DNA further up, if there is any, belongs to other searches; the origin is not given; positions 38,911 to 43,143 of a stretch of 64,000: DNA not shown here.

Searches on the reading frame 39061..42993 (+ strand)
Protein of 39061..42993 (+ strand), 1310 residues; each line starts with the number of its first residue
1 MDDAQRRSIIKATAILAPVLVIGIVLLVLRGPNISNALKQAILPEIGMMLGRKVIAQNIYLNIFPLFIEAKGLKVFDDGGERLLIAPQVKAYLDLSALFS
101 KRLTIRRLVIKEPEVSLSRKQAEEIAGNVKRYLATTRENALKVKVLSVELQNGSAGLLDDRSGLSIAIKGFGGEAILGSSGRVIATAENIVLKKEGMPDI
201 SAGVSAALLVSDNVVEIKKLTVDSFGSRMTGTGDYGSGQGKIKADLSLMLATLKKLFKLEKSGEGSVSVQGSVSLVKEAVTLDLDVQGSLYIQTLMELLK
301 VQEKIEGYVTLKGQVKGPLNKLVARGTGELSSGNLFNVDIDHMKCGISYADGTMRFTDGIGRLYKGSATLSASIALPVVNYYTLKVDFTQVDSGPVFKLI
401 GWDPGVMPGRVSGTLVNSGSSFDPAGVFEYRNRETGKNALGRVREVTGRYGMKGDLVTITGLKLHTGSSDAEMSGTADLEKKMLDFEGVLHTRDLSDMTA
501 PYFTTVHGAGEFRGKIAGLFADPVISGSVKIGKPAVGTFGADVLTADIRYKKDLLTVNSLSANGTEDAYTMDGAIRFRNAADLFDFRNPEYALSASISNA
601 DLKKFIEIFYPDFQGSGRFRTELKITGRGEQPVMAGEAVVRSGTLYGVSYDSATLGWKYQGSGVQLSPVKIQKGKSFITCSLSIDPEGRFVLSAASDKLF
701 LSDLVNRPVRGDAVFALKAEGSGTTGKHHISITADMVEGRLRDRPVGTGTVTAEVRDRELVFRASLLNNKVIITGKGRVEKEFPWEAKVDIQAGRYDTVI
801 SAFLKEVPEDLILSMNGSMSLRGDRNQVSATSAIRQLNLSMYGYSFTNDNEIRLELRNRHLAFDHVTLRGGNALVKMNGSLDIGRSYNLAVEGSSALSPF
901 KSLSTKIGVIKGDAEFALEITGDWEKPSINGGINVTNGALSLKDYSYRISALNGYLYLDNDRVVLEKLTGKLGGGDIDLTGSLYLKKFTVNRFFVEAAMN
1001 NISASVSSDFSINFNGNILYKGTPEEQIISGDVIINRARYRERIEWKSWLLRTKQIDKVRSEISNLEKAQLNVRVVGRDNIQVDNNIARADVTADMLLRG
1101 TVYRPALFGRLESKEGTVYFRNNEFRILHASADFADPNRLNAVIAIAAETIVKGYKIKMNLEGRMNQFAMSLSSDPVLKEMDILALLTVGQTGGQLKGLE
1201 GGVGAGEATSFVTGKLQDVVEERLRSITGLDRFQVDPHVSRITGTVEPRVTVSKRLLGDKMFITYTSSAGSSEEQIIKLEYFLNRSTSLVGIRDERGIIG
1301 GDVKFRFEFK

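Call 94: search_protein_families(library=ncbifam, proteins=[window:39061-42993:+], max_evalue=0.001)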
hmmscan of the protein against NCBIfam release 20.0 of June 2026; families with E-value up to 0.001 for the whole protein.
window:39061-42993:+ (1310 aa): 2 families
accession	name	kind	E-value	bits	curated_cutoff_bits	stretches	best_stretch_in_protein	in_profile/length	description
NF047952.2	ATportTamB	equivalog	8.7e-13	47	825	1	896-1039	825-967/1240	autotransporter assembly complex protein TamB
TIGR03545.1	TIGR03545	subfamily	0.00035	19.2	173.35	1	10-129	2-122/556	TIGR03545 family protein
